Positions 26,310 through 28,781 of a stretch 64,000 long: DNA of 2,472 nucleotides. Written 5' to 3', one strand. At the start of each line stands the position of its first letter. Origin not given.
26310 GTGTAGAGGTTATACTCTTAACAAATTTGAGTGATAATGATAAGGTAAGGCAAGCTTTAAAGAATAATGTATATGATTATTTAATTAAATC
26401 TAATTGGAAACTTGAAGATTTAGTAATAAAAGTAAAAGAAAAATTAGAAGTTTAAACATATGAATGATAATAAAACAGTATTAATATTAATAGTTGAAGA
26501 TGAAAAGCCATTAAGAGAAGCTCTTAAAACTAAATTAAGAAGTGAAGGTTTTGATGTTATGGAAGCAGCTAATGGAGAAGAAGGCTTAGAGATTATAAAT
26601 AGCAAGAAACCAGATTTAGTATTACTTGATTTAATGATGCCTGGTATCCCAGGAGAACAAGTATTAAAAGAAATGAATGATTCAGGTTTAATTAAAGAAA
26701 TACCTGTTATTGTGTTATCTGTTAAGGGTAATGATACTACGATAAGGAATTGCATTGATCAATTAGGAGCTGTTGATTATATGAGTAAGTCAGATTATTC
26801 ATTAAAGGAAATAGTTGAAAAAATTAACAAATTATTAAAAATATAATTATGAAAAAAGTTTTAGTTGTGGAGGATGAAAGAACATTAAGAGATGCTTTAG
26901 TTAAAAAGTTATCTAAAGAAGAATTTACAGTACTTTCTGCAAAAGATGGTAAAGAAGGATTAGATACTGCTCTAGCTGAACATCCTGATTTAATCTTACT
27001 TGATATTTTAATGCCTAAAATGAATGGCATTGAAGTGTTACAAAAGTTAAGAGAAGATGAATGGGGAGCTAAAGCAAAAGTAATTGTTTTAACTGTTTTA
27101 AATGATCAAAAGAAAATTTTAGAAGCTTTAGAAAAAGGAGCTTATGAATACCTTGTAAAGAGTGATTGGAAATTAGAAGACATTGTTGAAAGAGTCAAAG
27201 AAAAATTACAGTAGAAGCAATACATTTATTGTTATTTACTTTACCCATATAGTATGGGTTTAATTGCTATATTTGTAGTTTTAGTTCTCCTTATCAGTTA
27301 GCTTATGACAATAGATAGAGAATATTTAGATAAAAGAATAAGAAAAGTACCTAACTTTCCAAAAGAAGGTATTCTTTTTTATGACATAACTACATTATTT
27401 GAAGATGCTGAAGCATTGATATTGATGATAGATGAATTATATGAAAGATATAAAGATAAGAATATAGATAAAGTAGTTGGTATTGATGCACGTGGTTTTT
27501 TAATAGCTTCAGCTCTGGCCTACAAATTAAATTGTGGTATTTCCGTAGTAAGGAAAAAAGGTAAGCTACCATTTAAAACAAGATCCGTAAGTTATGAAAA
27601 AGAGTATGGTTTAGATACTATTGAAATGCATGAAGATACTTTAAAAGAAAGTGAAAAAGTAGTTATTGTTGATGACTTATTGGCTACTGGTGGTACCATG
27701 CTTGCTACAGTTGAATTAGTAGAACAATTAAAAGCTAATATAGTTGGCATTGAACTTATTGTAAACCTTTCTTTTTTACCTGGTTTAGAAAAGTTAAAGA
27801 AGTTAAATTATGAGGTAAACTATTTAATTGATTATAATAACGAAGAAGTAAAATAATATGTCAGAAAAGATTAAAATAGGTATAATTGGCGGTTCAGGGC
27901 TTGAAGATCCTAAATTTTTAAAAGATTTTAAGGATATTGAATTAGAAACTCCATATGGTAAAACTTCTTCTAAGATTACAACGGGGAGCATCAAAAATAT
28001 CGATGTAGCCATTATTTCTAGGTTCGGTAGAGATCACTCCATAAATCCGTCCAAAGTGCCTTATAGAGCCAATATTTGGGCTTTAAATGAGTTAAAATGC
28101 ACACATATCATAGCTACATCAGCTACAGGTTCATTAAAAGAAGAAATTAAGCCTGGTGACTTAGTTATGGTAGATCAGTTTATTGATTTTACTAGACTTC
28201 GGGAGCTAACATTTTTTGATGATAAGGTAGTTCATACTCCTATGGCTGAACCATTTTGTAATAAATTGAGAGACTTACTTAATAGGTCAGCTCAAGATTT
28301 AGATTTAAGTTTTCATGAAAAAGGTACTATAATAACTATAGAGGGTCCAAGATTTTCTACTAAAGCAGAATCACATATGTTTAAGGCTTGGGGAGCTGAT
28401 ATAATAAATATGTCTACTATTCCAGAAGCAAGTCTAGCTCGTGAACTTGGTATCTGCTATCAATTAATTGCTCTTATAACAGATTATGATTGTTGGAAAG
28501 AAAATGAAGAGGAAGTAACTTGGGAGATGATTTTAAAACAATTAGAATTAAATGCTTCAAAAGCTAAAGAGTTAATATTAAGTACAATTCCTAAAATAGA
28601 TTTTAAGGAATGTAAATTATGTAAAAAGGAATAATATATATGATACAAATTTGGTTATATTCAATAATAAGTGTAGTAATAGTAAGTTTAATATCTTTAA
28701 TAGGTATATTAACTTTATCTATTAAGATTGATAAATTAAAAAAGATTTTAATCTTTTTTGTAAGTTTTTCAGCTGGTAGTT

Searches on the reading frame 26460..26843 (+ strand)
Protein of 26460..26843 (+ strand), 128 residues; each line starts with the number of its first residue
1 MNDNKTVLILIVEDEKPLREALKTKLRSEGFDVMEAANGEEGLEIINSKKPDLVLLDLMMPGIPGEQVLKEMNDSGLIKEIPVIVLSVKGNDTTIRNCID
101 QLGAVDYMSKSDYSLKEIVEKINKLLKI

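Call 47: search_protein_families(library=pfam, proteins=[window:26460-26843:+], max_evalue=0.00001)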
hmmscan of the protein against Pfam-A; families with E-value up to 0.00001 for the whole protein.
window:26460-26843:+ (128 aa): 1 family
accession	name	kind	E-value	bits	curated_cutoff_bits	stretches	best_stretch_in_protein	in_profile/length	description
PF00072.30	Response_reg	-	6.1e-26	91.2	30.2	1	9-122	1-110/111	Response regulator receiver domain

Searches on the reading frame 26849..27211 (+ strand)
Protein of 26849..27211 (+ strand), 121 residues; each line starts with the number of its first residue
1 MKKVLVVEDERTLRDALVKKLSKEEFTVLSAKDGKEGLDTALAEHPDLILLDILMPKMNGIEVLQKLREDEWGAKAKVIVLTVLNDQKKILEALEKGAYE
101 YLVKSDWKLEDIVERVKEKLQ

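Call 47: search_protein_families(library=pfam, proteins=[window:26849-27211:+], max_evalue=0.00001)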
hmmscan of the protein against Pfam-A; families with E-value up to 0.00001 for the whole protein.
window:26849-27211:+ (121 aa): 1 family
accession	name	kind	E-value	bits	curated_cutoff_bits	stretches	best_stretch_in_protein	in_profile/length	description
PF00072.30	Response_reg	-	2.3e-26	92.6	30.2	1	4-116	1-110/111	Response regulator receiver domain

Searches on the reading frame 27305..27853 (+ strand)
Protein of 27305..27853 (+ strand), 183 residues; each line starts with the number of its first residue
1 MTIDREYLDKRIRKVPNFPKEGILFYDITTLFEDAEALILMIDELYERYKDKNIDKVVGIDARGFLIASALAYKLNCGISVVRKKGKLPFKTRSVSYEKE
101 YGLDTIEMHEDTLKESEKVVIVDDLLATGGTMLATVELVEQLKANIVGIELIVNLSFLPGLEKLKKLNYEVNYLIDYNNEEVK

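Call 47: search_protein_families(library=pfam, proteins=[window:27305-27853:+], max_evalue=0.00001)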
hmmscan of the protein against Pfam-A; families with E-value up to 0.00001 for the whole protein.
window:27305-27853:+ (183 aa): 1 family
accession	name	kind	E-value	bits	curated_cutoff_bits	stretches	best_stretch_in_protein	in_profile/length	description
PF00156.33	Pribosyltran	-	1.2e-18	67.3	26.3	1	42-152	15-123/158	Phosphoribosyl transferase domain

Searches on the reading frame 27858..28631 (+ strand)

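Call 47: search_protein_families(library=pfam, proteins=[window:27858-28631:+], max_evalue=0.00001)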
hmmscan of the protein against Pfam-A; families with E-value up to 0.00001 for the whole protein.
window:27858-28631:+ (258 aa): 1 family
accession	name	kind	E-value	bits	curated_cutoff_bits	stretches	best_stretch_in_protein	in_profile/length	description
PF01048.26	PNP_UDP_1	-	7e-51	173.3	25.1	1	6-244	1-232/233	Phosphorylase superfamily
